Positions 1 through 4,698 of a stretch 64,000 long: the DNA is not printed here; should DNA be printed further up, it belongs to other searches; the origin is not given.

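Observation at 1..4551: Atypical giant sensor histidine kinase: beta-propeller and Ig-like ectodomain with split TM and a duplicated H-box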

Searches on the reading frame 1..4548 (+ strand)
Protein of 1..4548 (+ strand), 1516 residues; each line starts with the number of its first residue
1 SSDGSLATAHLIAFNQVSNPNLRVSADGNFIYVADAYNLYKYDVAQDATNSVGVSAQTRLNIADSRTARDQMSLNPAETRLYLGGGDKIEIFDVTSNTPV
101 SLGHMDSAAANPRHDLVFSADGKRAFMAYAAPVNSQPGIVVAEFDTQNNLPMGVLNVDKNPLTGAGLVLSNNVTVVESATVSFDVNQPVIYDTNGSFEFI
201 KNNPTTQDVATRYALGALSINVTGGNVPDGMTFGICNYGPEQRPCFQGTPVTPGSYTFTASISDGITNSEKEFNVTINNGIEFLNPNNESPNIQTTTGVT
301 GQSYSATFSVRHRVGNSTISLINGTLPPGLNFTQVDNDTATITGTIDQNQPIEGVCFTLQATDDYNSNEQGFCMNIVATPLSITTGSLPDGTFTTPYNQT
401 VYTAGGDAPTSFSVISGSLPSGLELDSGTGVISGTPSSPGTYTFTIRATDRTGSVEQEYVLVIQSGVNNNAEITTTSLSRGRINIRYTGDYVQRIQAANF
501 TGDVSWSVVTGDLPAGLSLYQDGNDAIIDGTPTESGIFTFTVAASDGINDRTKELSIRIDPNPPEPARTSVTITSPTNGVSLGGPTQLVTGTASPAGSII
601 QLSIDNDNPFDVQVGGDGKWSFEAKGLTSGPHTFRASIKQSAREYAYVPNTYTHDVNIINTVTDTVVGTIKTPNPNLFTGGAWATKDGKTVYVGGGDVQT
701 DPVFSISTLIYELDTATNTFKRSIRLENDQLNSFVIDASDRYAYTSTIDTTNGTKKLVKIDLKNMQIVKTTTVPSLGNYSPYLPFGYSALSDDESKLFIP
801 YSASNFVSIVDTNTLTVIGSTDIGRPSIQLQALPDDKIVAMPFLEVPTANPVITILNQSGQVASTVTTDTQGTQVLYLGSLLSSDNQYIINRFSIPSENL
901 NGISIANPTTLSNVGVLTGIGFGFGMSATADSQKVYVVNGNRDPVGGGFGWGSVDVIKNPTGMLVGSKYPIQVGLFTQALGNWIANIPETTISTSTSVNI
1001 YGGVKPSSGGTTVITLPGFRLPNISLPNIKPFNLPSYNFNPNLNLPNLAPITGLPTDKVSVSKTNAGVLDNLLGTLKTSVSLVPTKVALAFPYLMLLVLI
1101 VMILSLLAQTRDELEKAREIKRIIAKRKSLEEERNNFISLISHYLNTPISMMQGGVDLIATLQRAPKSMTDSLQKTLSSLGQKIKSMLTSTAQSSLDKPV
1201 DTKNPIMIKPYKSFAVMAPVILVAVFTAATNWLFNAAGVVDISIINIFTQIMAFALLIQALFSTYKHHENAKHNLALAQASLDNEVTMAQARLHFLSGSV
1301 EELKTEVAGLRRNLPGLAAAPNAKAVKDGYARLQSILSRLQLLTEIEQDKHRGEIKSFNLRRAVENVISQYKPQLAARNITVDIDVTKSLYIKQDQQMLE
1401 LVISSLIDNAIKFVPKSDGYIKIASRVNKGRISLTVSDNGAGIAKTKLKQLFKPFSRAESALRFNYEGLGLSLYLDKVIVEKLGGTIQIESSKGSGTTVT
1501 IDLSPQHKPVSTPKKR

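Call 5: search_protein_families(library=pfam, proteins=[window:1-4548:+], max_evalue=1)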
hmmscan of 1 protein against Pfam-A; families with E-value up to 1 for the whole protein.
window:1-4548:+ (1516 aa): 14 families
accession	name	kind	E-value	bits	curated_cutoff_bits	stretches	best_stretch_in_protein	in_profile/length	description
PF05345.18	He_PIG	-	3.4e-26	91.9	24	4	390-463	12-95/96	Putative Ig domain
PF02518.31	HATPase_c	-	5.3e-23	82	26.4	1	1395-1504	2-108/111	Histidine kinase-, DNA gyrase B-, and HSP90-like ATPase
PF07495.19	Y_Y_Y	-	1.1e-06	28.9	26.6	1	431-457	29-55/65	Y_Y_Y domain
PF17957.7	Big_7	-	0.00098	20.2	24.1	1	570-636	2-70/70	Bacterial Ig domain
PF00801.26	PKD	-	0.0014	19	23.5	1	412-461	34-78/80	PKD domain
PF00512.31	HisKA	-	0.0017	18.8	26.9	1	1134-1189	2-59/66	His Kinase A (phospho-acceptor) domain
PF19077.6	Big_13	-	0.0033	18.3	27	1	598-642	39-87/102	Bacterial Ig-like domain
PF08641.17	Mis14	-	0.0093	16.8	24.9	1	1290-1373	39-122/133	Kinetochore protein Mis14 like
PF24908.1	Ig_SIBA-E_2nd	-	0.032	14.8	27.8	1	415-454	39-78/117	Integrin beta-like protein A-E, second Ig-like domain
PF13589.12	HATPase_c_3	-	0.066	13.7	25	1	1400-1455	4-57/137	Histidine kinase-, DNA gyrase B-, and HSP90-like ATPase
PF13970.12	DUF4221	-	0.11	12.6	23.4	1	707-812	8-103/311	Domain of unknown function (DUF4221)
PF22352.2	K319L-like_PKD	-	0.13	12.7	27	0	437-462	57-82/84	K319L-like, PKD domain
PF20990.2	DUF2207_C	-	0.14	12.3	33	1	1117-1258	57-185/247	Predicted membrane protein (DUF2207) C-terminal domain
PF13860.13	FlgD_ig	-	0.15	12.5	27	0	247-263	60-76/79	FlgD Ig-like domain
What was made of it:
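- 3343..3585 (+): DHp-A: a complete HisKA-like helical hairpin (aa ~1115-1195). It carries the family's only conserved H-box, SHYLNTP (nt 3424-3444). The putative phospho-acceptor is His1143 (nt 3427-3429). Pfam HisKA at aa 1134-1189, E 1.7e-3, below the gathering score (call 5).
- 4183..4512 (+): HATPase_c catalytic (CA) domain with an N box (DNAIKF, nt 4222-4239), G1 (DNGAGI, 4312-4329), F (FKPFSR, 4354-4371) and G2 (GLGLSL, 4402-4419). Pfam E 5.3e-23 (call 5).
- On Class I HisKA-type sensor histidine kinase: Pfam PF02518 E 5.3e-23 at aa 1395-1504 (call 5). Pfam HisKA scores only 18.8 bits, below the cut-off of 26.9 (call 5).
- On CheA-type (class II) kinase: Pfam found no Hpt, H-kinase_dim or CheW domains (call 5).
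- Closest known: CheA. Different: No P2 or P5/CheW-like domains were found (call 5).
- Checked: Pfam finds He_PIG x4 plus one Big_7/Big_13-type Ig (call 5).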

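Call 6: search_protein_families(library=ncbifam, proteins=[window:1-4548:+], max_evalue=1)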
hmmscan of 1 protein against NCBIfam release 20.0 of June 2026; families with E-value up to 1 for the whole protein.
window:1-4548:+ (1516 aa): 93 families (the best 25 are shown)
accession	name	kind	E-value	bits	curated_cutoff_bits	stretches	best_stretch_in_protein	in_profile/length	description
NF046044.1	PnpS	equivalog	6.8e-37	127.4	400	2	1328-1503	215-389/390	two-component system histidine kinase PnpS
TIGR02966.1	phoR_proteo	equivalog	8e-34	117.1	334.2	2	1288-1502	110-332/333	phosphate regulon sensor histidine kinase PhoR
NF047874.1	MASE3_PAS_HK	subfamily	6.9e-31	107.7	560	2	1340-1504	460-624/655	MASE3 domain-containing sensor histidine kinase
NF033092.0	HK_WalK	equivalog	8e-28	97.4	725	2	1332-1503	421-592/594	cell wall metabolism sensor histidine kinase WalK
NF041947.1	LuxQ_Vibrio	equivalog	6.7e-26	90.4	1200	1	1336-1506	523-697/843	quorum-sensing autoinducer 2 sensor kinase/phosphatase LuxQ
NF008312.0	PRK11100.1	equivalog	1.5e-25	90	356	1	1312-1504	283-473/477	two-component system sensor histidine kinase CreC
NF041880.1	EPS_EpsF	equivalog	2.4e-24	85.7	900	1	1326-1500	318-486/492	response regulator EpsF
NF041832.1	near_NosP_CTERM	subfamily_domain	3.1e-22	79.2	400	1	1326-1507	49-227/370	NahK/ErcS family hybrid sensor histidine kinase/response regulator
NF041735.1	hist_kin_RppB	equivalog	3.4e-22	78.8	400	1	1326-1503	259-437/438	two-component system sensor histidine kinase RppB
NF033091.0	HK_VanS_ACDEFG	equivalog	3.5e-22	78.9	400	1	1331-1502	122-291/293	vancomycin resistance histidine kinase VanS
NF012226.0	AdeS_HK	equivalog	5.9e-22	78.3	500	1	1333-1503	185-351/353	two-component sensor histidine kinase AdeS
TIGR01386.1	cztS_silS_copS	subfamily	6.4e-22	78.2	292.55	1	1328-1501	285-454/457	heavy metal sensor histidine kinase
NF045903.1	CuHisKinLciSLeg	equivalog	6.8e-22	78.3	700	1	1328-1503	183-356/357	copper-responsive two-component system sensor histidine kinase LciS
TIGR02956.1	TMAO_torS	equivalog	2.9e-21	75.3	676.5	1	1331-1504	510-681/967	TMAO reductase system sensor histidine kinase/response regulator TorS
NF012163.2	BaeS_SmeS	equivalog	8.3e-21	74.4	500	2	1290-1503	238-456/457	sensor histidine kinase efflux regulator BaeS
NF007004.0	PRK09467.1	equivalog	1.3e-17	63.7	415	1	1353-1504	292-435/440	two-component system sensor histidine kinase EnvZ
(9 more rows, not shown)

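Call 10: find_homologous_proteins(query=window:1-4548:+, max_evalue=1e-10)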
Query window:1-4548:+ (1516 aa): 2796 proteins with E <= 1e-10 among 8000 candidates; the best 120 are listed.
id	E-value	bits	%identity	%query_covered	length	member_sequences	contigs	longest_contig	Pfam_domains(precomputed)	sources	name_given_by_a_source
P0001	0.0e+0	3343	100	100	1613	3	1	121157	PF07495.20,PF02518.32,PF05345.19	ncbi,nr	ncbi:putative Ig domain-containing protein, partial [bacterium]|nr:putative Ig domain-containing pro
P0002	0.0e+0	1906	60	99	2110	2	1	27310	PF25174.2,PF02518.32,PF05345.19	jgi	-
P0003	0.0e+0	1612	53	98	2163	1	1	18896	PF02518.32,PF05345.19,PF19077.7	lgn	-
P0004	0.0e+0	1195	33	22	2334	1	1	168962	PF07495.20,PF15418.13,PF24547.2,PF22091.3,PF23722.2,PF04686.19,PF12524.14,PF22352.3,PF17963.8,PF02369.23,PF24908.1,PF05345.19,PF09134.17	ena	-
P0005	0.0e+0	1113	34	22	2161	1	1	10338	PF07495.20,PF15418.13,PF24547.2,PF22091.3,PF08329.17,PF04686.19,PF12524.14,PF22352.3,PF17963.8,PF22433.4,PF24908.1,PF05345.19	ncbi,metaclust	ncbi:MAG: hypothetical protein A3G20_05600, partial [Acidobacteria bacterium RIFCSPLOWO2_12_FULL_59_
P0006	0.0e+0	1069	33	23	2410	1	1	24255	PF07495.20,PF15418.13,PF22352.3,PF13573.13,PF17963.8,PF24547.2,PF03797.26,PF24908.1,PF13860.13,PF05345.19,PF07411.18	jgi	jgi:hypothetical protein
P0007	9.4e-240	817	31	24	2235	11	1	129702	PF26182.1,PF13573.13,PF17963.8,PF24908.1,PF05345.19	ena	-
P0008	5.5e-223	761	36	23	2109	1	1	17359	PF07495.20,PF27332.1,PF26182.1,PF22352.3,PF17963.8,PF19116.7,PF24908.1,PF05345.19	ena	-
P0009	3.9e-222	759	35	22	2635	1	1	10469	PF07495.20,PF15418.13,PF26182.1,PF22352.3,PF17963.8,PF24908.1,PF05345.19,PF19077.7,PF20164.5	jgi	jgi:hypothetical protein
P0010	2.4e-216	739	34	23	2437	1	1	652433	PF27332.1,PF26182.1,PF22352.3,PF13573.13,PF17963.8,PF24908.1,PF05345.19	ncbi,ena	-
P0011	3.4e-215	736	33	22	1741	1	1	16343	PF07495.20,PF15418.13,PF24547.2,PF17656.7,PF03797.26,PF22352.3,PF17963.8,PF19116.7,PF24908.1,PF13860.13,PF05345.19,PF20164.5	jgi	jgi:hypothetical protein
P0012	7.5e-214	731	37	18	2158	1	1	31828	PF07495.20,PF12892.14,PF26182.1,PF22352.3,PF24908.1,PF05345.19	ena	-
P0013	3.2e-212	726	32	25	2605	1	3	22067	PF07495.20,PF15418.13,PF22352.3,PF24547.2,PF24908.1,PF05345.19,PF20164.5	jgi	jgi:hypothetical protein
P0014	1.2e-207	711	34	21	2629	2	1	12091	PF07495.20,PF27332.1,PF15418.13,PF07610.18,PF24547.2,PF22067.3,PF24507.2,PF22544.3,PF22073.3,PF22352.3,PF13573.13,PF15780.12,PF17963.8,PF22076.3,PF24798.3,PF00635.33,PF18962.8,PF24908.1,PF05345.19,PF12371.15,PF19077.7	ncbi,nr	ncbi:MAG: putative Ig domain-containing protein [Ignavibacteriales bacterium]|nr:putative Ig domain-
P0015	1.8e-207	710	35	23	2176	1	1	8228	PF26182.1,PF22352.3,PF17963.8,PF17892.8,PF24908.1,PF05345.19,PF19077.7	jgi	jgi:large repetitive protein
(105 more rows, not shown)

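Call 19: find_encoding_contigs(protein=P0001, flank=10000, max_places=3)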
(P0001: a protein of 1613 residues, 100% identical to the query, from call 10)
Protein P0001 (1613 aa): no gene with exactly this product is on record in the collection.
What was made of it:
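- Tried and rejected: An exact look-up of P0001's contig found nothing (call 19).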

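Call 20: find_encoding_contigs(protein=P0002, flank=10000, max_places=3)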
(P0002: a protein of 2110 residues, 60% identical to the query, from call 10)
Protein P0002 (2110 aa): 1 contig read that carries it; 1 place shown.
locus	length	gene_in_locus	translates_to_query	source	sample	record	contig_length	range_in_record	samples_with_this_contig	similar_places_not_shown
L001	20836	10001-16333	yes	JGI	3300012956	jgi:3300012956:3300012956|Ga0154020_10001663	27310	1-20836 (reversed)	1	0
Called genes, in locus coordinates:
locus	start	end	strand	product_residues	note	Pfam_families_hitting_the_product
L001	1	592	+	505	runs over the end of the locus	PF00493:MCM (faint), PF13541:ChlI, PF00158:Sigma54_activat, PF01078:Mg_chelatase, PF07728:AAA_5, PF13335:Mg_chelatase_C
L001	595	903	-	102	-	-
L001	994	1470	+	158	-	PF14584:DUF4446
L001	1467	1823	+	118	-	PF04519:Bactofilin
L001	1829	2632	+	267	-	PF00781:DAGK_cat (weak)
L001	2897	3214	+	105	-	PF00707:IF3_C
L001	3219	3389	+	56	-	PF01632:Ribosomal_L35p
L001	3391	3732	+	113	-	PF00453:Ribosomal_L20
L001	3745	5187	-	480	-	PF13196:DUF4012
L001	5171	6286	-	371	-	PF13439:Glyco_transf_4, PF00534:Glycos_transf_1, PF13692:Glyco_trans_1_4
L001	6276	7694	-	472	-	PF02397:Bac_transf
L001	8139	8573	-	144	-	PF00075:RNase_H, PF13456:RVT_3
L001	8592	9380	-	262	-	PF02673:BacA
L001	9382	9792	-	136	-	PF11969:DcpS_C, PF01230:HIT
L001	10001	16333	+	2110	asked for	PF25174:Beta-prop_THOC3 (faint), PF05345:He_PIG, PF02518:HATPase_c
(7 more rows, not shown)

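Call 21: find_encoding_contigs(protein=P0003, flank=10000, max_places=3)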
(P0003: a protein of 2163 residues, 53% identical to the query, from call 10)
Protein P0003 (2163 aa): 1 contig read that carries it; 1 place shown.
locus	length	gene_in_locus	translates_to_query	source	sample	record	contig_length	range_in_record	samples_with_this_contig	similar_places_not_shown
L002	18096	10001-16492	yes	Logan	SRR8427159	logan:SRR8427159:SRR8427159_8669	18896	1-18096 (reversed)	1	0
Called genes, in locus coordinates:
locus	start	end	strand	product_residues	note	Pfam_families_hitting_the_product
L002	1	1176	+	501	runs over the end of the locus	PF13541:ChlI, PF00158:Sigma54_activat (faint), PF00493:MCM (faint), PF01078:Mg_chelatase, PF07728:AAA_5 (weak), PF13335:Mg_chelatase_C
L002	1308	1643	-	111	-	-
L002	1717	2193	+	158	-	PF14584:DUF4446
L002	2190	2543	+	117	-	PF04519:Bactofilin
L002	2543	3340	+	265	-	-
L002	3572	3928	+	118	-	PF00707:IF3_C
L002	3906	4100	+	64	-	PF01632:Ribosomal_L35p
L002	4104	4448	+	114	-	PF00453:Ribosomal_L20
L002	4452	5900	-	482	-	PF13196:DUF4012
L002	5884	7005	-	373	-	PF13439:Glyco_transf_4 (faint), PF20706:GT4-conflict (faint), PF00534:Glycos_transf_1, PF13692:Glyco_trans_1_4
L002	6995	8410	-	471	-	PF02397:Bac_transf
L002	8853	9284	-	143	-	PF00075:RNase_H, PF13456:RVT_3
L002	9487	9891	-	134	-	PF11969:DcpS_C, PF01230:HIT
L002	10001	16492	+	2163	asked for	PF19077:Big_13 (faint), PF05345:He_PIG, PF02518:HATPase_c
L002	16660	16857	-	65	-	-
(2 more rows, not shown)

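Call 24: search_protein_families(library=pfam, proteins=[P0002, P0003], max_evalue=0.01)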
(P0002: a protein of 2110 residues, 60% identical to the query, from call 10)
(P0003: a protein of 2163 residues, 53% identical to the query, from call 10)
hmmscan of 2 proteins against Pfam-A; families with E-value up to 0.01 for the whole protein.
P0002 (2110 aa): 5 families
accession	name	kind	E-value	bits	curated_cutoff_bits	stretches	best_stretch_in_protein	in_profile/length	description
PF02518.31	HATPase_c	-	1.1e-21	77.7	26.4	1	1992-2101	2-108/111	Histidine kinase-, DNA gyrase B-, and HSP90-like ATPase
PF05345.18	He_PIG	-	1.3e-18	67.6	24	2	978-1051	12-95/96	Putative Ig domain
PF25174.1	Beta-prop_THOC3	-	1.4e-05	24.7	305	0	134-195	64-165/272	THOC3 beta-propeller domain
PF17936.7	Big_6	-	0.0014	19.2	27.6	0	25-85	10-71/83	Bacterial Ig domain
PF10282.15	Lactonase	-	0.0043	16.8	21.7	0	598-629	232-262/344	Lactonase, 7-bladed beta-propeller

P0003 (2163 aa): 5 families
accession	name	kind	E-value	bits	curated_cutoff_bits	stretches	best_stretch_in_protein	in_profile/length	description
PF02518.31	HATPase_c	-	1.4e-21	77.4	26.4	1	2044-2153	2-108/111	Histidine kinase-, DNA gyrase B-, and HSP90-like ATPase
PF05345.18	He_PIG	-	9.3e-20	71.3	24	2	1014-1094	5-95/96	Putative Ig domain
PF19077.6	Big_13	-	9.2e-06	26.5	27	1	54-111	25-86/102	Bacterial Ig-like domain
PF13570.13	Beta-prop_ACSF4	-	0.0004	20.3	133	0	618-681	186-247/329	Beta-alanine-activating enzyme, beta-propeller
PF07646.21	Kelch_2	-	0.0052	17.1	21.3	0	1322-1364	4-44/48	Kelch motif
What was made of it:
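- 1..660 (+): Tail of the N-terminal beta-propeller-like region of the ectodomain. Weakly supported. The assignment rests on weak propeller hits in full-length homologues (Lactonase, Beta-prop_THOC3, Beta-prop_ACSF4; call 24) and on repeat-like sequence.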
